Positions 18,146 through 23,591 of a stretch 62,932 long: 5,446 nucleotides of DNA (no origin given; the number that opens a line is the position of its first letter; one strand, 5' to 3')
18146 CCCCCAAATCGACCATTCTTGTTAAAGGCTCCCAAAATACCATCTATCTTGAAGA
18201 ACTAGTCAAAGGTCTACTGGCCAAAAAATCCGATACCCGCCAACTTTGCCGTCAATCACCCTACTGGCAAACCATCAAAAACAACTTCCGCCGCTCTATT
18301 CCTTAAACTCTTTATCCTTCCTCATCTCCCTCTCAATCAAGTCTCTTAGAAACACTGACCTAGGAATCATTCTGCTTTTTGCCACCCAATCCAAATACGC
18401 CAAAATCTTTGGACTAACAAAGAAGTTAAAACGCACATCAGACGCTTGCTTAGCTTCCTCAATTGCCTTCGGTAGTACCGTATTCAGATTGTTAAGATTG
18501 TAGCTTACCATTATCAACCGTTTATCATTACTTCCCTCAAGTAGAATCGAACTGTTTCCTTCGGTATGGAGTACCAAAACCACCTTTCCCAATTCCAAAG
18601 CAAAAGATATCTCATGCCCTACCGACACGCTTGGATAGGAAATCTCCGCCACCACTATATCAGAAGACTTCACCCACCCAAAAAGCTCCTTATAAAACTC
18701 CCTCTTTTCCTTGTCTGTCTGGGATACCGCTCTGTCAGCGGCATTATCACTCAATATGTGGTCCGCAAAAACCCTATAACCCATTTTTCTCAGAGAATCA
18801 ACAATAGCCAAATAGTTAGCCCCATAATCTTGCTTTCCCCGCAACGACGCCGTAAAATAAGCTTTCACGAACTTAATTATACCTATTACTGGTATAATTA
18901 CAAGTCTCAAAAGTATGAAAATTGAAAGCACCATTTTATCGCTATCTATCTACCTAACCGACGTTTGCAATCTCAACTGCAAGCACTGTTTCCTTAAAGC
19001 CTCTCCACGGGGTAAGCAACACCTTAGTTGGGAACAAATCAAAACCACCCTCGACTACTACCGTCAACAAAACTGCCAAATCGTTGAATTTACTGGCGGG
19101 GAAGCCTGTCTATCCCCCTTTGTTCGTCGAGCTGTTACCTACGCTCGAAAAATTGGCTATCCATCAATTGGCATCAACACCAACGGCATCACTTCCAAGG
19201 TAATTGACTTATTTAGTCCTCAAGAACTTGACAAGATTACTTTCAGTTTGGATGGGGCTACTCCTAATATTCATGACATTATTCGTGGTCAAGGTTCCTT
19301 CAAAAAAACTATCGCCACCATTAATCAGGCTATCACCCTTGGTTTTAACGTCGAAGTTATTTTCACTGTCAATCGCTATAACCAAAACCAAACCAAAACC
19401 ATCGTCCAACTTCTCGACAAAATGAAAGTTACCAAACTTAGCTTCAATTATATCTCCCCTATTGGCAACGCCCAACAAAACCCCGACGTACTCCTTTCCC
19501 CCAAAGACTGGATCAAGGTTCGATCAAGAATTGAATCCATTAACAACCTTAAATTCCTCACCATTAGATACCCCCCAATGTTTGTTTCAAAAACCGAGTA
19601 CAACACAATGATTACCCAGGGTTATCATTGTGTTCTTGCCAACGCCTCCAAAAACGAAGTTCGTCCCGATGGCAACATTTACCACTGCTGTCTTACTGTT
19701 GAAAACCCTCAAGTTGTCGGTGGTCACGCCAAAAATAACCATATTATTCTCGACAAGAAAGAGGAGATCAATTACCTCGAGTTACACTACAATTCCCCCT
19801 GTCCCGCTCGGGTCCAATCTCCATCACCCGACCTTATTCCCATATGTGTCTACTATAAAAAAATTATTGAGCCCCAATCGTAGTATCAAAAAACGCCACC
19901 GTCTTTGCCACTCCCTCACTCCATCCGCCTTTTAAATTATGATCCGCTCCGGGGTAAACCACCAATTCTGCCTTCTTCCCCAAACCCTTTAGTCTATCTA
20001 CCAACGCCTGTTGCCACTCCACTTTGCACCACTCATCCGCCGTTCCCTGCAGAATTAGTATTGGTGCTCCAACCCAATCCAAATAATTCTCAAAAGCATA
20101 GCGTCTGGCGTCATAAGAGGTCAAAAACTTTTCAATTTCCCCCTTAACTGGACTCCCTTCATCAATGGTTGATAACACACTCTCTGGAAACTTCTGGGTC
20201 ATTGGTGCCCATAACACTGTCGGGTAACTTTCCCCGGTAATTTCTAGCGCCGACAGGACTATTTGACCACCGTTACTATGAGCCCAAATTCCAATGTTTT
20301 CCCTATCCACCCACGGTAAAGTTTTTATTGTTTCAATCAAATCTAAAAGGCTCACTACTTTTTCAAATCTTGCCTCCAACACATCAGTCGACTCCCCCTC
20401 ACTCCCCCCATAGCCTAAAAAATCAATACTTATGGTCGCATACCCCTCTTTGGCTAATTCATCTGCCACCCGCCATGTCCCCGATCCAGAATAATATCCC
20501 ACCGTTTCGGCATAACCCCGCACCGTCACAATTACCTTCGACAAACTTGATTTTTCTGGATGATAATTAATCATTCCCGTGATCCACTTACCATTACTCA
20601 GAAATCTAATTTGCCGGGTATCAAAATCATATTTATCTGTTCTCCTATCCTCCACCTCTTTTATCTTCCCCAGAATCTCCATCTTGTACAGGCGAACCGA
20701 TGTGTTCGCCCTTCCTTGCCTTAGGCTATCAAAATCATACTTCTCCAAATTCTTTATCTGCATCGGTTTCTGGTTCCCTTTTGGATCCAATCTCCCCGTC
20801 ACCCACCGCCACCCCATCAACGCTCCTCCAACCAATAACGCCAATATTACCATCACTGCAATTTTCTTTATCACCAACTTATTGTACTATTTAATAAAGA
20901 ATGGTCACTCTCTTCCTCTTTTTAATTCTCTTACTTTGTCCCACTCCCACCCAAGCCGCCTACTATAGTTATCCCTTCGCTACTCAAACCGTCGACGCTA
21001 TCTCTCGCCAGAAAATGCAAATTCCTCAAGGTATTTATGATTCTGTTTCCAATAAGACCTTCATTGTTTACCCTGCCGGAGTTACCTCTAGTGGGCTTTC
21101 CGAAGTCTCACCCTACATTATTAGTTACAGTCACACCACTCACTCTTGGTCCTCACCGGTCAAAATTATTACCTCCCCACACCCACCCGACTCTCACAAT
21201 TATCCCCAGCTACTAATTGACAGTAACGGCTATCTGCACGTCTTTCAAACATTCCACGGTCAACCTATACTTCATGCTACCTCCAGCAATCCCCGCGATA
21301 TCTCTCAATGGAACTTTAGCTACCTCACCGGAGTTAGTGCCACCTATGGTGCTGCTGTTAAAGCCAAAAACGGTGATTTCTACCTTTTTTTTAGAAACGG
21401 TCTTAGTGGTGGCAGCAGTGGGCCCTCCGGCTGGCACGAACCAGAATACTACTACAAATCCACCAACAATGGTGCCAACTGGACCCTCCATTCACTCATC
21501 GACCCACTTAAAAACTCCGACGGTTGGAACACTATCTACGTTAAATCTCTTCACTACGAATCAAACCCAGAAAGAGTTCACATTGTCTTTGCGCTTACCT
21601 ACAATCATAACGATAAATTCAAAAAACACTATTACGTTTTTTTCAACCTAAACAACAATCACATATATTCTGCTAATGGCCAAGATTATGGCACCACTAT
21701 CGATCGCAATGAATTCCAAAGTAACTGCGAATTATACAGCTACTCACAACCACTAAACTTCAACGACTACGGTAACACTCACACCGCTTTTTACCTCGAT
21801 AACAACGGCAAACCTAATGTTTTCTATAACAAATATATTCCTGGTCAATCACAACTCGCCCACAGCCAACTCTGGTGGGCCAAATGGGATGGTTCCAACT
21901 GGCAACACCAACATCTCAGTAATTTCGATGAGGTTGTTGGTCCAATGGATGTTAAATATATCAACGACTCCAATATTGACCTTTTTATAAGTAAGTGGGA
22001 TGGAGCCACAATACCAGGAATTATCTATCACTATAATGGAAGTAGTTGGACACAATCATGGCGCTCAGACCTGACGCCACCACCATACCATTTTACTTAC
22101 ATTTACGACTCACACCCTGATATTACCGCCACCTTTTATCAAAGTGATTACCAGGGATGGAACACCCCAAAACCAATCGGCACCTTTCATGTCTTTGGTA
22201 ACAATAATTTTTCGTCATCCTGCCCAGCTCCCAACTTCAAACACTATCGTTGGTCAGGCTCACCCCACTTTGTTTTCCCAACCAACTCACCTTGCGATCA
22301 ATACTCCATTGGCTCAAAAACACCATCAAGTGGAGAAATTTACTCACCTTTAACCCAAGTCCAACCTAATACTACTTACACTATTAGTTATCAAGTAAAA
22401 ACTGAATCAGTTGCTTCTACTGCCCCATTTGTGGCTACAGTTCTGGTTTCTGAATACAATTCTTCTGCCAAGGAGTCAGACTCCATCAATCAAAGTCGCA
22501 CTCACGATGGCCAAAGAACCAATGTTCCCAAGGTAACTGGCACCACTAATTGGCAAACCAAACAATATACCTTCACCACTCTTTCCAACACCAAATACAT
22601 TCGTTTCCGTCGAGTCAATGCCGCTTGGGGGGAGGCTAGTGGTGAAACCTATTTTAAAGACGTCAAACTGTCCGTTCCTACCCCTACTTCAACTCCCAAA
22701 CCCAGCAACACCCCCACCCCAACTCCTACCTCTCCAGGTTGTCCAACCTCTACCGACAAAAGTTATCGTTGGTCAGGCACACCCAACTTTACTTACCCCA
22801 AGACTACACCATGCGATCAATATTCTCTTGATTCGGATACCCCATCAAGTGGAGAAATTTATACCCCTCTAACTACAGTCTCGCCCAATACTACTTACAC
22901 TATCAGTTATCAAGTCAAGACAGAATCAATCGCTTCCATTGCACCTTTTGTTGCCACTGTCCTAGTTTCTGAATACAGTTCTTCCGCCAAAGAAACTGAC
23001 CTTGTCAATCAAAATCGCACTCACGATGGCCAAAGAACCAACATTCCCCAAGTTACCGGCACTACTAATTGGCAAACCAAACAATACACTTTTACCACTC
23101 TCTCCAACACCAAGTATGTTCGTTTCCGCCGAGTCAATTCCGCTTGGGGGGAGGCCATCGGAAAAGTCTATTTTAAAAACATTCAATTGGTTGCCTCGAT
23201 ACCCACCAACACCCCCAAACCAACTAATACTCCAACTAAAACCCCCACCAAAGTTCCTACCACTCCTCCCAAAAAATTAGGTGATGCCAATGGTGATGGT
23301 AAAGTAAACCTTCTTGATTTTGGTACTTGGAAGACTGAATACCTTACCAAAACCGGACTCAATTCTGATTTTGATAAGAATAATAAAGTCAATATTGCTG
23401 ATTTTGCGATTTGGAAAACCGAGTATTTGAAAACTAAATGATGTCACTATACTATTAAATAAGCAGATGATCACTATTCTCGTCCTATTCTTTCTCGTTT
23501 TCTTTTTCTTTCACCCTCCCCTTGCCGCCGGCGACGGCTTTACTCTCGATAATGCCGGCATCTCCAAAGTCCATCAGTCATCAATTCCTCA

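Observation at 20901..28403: Operon of four secreted proteins each ending in a dockerin module, with no cohesin partner in the window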

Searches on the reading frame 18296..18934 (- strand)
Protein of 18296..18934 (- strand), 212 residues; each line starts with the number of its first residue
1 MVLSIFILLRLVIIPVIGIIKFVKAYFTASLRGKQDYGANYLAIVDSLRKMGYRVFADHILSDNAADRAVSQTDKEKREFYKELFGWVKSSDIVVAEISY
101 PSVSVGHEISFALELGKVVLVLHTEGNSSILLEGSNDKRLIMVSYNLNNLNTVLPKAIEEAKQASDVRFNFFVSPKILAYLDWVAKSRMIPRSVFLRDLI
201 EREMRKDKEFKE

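Call 69: search_protein_families(library=pfam, proteins=[window:18296-18934:-], max_evalue=0.1)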
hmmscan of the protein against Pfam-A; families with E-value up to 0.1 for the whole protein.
window:18296-18934:- (212 aa): 1 family
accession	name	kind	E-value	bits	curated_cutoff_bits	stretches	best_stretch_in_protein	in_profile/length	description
PF05014.21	Nuc_deoxyrib_tr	-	1.1e-07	32.4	28.8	1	26-128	2-102/117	Nucleoside 2-deoxyribosyltransferase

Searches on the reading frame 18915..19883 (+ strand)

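Call 7: search_protein_families(library=pfam, proteins=[window:18915-19883:+], max_evalue=0.1)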
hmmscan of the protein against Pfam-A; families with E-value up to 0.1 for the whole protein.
window:18915-19883:+ (322 aa): 3 families
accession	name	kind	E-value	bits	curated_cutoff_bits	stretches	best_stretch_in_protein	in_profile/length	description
PF04055.27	Radical_SAM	-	2.5e-22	80.2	29.5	1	12-158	1-157/166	Radical SAM superfamily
PF13353.11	Fer4_12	-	0.00029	21.6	22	1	16-68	13-67/137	4Fe-4S single cluster domain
PF11000.13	DUF2840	-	0.074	13.3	25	0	139-217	32-109/148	Protein of unknown function (DUF2840)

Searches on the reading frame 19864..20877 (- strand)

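Call 7: search_protein_families(library=pfam, proteins=[window:19864-20877:-], max_evalue=0.1)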
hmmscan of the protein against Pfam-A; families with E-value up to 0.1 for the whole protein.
window:19864-20877:- (337 aa): 14 families
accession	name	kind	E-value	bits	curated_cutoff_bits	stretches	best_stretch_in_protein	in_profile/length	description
PF12146.15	Hydrolase_4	-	3.4e-16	59.7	27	2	113-229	4-113/239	Serine aminopeptidase, S33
PF00326.27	Peptidase_S9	-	1.7e-12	47.7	22.6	1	141-335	10-211/213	Prolyl oligopeptidase family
PF01738.24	DLH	-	2e-08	34.5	21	1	114-313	14-186/217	Dienelactone hydrolase family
PF12697.13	Abhydrolase_6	-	5.8e-08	34.1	26.3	1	128-225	7-93/217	Alpha/beta hydrolase family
PF00561.26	Abhydrolase_1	-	6.1e-08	33.1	25.8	1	115-212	2-88/245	alpha/beta hydrolase fold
PF02129.25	Peptidase_S15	-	1.4e-06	28.6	23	1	114-211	20-113/262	X-Pro dipeptidyl-peptidase (S15 family)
PF05448.18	AXE1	-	0.00013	21.2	21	1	179-261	162-242/321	Acetyl xylan esterase (AXE1)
PF08386.16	Abhydrolase_4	-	0.00031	21.2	21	1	270-328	34-88/103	TAP-like protein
PF20434.5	BD-FAE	-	0.00056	19.9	26.8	0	106-204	5-100/215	BD-FAE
PF08840.17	BAAT_C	-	0.00058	20.4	20.9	0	271-316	114-161/210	BAAT / Acyl-CoA thioester hydrolase C terminal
PF20408.4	Abhydrolase_11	-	0.0097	16.1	27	1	269-323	126-175/193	Alpha/beta hydrolase domain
PF05990.18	DUF900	-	0.053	13.4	20.5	0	104-212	10-113/232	Alpha/beta hydrolase of unknown function (DUF900)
PF20990.2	DUF2207_C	-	0.065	13.4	33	1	6-47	168-209/247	Predicted membrane protein (DUF2207) C-terminal domain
PF10142.15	PhoPQ_related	-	0.084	12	20.3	0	264-332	255-319/367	PhoPQ-activated pathogenicity-related protein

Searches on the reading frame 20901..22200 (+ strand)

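Call 60: search_solved_structures(query=window:20901-22200:+, max_evalue=0.01, show_alignments=3)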
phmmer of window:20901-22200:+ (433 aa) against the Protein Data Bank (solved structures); distinct sequences matched with E-value up to 0.01: 4.
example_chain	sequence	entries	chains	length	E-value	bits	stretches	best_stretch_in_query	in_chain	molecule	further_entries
5uam_A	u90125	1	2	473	5.5e-15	58.3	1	47-169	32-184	Ulvan Lyase-PL25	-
5uas_A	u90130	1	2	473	3e-14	55.9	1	47-169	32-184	UlvanLyase-PL25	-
4irt_A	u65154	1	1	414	7.8e-05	24.9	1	96-171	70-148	Uncharacterized protein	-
5muk_A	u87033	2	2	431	0.0016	20.5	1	96-172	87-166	Neuraminidase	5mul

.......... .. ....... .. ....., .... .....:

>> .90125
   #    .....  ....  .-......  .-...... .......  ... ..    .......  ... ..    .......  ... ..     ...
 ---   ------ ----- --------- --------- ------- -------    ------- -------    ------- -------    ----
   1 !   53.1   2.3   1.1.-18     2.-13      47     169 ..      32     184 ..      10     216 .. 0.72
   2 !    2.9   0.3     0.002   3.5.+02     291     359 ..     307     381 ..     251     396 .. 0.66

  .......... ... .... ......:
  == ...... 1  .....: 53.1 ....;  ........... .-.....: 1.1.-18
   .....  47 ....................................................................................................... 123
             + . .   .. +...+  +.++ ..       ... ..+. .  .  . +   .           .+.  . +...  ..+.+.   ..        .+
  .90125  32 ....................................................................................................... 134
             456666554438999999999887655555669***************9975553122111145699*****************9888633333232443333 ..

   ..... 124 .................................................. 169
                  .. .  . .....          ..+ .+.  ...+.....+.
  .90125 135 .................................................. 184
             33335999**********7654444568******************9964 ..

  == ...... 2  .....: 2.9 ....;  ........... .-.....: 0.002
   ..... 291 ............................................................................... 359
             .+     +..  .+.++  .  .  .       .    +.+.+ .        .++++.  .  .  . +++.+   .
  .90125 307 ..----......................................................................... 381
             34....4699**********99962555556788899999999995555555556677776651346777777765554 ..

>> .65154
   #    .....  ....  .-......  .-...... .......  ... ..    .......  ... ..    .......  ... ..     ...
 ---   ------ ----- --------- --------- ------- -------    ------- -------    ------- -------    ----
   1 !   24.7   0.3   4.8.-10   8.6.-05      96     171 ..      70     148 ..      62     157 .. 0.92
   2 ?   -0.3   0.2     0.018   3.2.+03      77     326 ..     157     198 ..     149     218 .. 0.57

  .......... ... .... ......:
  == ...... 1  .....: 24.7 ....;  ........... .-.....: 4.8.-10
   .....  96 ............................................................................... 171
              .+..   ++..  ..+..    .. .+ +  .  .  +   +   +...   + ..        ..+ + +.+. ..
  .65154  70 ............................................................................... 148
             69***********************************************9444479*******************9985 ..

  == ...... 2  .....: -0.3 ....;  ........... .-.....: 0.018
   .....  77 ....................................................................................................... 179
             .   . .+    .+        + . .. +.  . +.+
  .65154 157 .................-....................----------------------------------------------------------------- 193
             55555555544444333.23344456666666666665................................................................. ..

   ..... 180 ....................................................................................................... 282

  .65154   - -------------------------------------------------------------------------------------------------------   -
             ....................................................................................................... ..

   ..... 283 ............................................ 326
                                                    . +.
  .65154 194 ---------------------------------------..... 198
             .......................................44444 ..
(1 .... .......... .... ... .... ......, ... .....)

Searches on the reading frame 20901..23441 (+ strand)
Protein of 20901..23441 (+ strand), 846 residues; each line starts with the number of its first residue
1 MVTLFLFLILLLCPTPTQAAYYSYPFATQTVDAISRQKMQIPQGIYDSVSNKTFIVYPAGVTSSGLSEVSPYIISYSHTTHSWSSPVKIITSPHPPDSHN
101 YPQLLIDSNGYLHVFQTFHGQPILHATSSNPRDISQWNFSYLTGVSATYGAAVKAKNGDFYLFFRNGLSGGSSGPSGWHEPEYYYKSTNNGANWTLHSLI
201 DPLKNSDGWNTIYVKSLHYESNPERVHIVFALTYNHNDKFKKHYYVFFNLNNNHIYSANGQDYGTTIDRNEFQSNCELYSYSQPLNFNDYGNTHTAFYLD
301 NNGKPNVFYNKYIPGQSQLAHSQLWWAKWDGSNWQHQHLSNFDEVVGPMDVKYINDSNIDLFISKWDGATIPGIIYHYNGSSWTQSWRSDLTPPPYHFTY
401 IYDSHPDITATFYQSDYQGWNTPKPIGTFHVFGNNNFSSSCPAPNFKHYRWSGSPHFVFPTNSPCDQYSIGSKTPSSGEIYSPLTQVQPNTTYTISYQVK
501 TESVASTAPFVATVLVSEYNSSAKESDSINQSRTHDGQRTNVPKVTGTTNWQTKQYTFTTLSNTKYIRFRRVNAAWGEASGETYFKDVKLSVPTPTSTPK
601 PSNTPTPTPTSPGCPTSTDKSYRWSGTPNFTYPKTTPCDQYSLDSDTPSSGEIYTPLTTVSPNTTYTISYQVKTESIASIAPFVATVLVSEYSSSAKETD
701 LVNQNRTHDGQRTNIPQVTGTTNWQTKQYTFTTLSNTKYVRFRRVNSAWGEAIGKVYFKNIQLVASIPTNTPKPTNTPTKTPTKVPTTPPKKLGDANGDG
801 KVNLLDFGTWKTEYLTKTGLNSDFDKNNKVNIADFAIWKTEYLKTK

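Call 3: search_protein_families(library=pfam, proteins=[window:20901-23441:+], max_evalue=1)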
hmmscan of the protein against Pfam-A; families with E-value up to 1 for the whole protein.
window:20901-23441:+ (846 aa): 5 families
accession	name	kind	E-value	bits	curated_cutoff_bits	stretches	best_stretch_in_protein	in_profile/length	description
PF15892.11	BNR_4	-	4.9e-21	75.7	27.3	1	88-340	37-270/272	BNR repeat-containing family member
PF02018.23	CBM_4_9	-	1.8e-08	35.3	25.9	2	470-568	42-126/136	Carbohydrate binding domain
PF22637.2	CBM_4_9_1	-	3.6e-06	27.8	27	2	643-763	49-148/148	BppA domain 1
PF00404.24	Dockerin_1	-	2.5e-05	24.8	22.9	1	793-838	1-52/57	Dockerin type I domain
PF12014.13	Cyclin_D1_bind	-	0.049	14.5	22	0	527-561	41-75/156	Cyclin D1 binding domain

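Call 4: search_protein_families(library=ncbifam, proteins=[window:20901-23441:+], max_evalue=1)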
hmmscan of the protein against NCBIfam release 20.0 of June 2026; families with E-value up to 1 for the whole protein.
window:20901-23441:+ (846 aa): 1 family
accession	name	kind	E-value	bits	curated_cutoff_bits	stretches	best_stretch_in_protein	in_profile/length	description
NF052497.1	AlphRhmnaseBT3686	equivalog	2.1e-06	26.5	700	1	97-171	85-162/424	alpha-l-rhamnosidase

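Call 11: search_solved_structures(query=window:20901-23441:+, max_evalue=0.01)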
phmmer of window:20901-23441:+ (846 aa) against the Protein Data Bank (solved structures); distinct sequences matched with E-value up to 0.01: 4.
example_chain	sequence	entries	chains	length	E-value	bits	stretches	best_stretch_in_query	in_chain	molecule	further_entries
5uam_A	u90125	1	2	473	1.1e-12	50.1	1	47-193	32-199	Ulvan Lyase-PL25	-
5uas_A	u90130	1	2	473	6.2e-12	47.6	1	47-193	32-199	UlvanLyase-PL25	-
4irt_A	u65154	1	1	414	0.00018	22.9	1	96-171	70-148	Uncharacterized protein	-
5muk_A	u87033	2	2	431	0.0012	20.1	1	96-171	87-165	Neuraminidase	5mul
